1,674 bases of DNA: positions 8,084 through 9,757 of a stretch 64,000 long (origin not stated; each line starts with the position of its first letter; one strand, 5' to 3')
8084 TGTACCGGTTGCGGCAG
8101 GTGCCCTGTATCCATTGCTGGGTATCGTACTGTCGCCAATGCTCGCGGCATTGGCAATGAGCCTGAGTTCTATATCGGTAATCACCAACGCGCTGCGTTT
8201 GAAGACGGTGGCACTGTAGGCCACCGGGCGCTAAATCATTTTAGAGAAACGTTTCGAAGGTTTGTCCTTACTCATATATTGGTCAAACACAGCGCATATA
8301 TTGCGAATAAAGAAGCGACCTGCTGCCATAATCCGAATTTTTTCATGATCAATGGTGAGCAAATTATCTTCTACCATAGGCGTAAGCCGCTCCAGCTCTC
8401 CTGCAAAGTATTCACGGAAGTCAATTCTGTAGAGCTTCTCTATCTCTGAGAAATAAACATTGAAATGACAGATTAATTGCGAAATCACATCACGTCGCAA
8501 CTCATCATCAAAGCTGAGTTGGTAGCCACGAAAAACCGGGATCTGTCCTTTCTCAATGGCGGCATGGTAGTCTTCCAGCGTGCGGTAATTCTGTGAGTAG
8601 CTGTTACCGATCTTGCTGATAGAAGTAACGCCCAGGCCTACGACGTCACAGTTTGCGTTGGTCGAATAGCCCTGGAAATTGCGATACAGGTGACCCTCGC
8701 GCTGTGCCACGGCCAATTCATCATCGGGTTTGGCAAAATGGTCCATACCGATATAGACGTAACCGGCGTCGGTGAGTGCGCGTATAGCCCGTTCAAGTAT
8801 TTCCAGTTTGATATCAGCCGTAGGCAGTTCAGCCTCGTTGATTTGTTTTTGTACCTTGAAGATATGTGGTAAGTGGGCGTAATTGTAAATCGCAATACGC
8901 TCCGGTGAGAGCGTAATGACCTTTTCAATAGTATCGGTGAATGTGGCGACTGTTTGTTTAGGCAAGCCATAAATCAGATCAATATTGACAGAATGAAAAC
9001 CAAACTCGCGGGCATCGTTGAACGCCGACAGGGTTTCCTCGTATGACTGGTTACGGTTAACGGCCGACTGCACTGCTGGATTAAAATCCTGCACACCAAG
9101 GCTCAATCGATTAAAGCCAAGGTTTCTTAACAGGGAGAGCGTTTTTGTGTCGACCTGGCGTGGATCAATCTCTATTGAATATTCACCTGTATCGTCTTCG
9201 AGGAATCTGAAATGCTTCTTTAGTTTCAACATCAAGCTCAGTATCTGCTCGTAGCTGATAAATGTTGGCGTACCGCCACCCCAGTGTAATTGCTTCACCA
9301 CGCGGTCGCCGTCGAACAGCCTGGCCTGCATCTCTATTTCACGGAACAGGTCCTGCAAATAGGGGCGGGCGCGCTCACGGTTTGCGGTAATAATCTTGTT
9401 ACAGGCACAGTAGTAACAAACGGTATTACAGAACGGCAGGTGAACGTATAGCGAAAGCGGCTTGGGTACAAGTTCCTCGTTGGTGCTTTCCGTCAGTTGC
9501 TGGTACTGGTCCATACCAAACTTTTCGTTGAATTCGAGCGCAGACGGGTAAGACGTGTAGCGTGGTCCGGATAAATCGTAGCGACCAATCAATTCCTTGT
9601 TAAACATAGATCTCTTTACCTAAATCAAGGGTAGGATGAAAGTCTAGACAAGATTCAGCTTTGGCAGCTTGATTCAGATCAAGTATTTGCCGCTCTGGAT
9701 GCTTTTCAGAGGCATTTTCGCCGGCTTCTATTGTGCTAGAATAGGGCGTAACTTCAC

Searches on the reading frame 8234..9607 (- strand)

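Call 31: search_protein_families(library=pfam, proteins=[window:8234-9607:-], max_evalue=0.001)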
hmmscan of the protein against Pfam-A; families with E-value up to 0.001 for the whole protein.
window:8234-9607:- (458 aa): 2 families
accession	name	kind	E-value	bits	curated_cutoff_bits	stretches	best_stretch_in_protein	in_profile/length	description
PF04055.27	Radical_SAM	-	6.3e-28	98.5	29.5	1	54-229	1-165/166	Radical SAM superfamily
PF06969.22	HemN_C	-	1.8e-06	28.4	24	1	366-433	3-67/67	HemN C-terminal domain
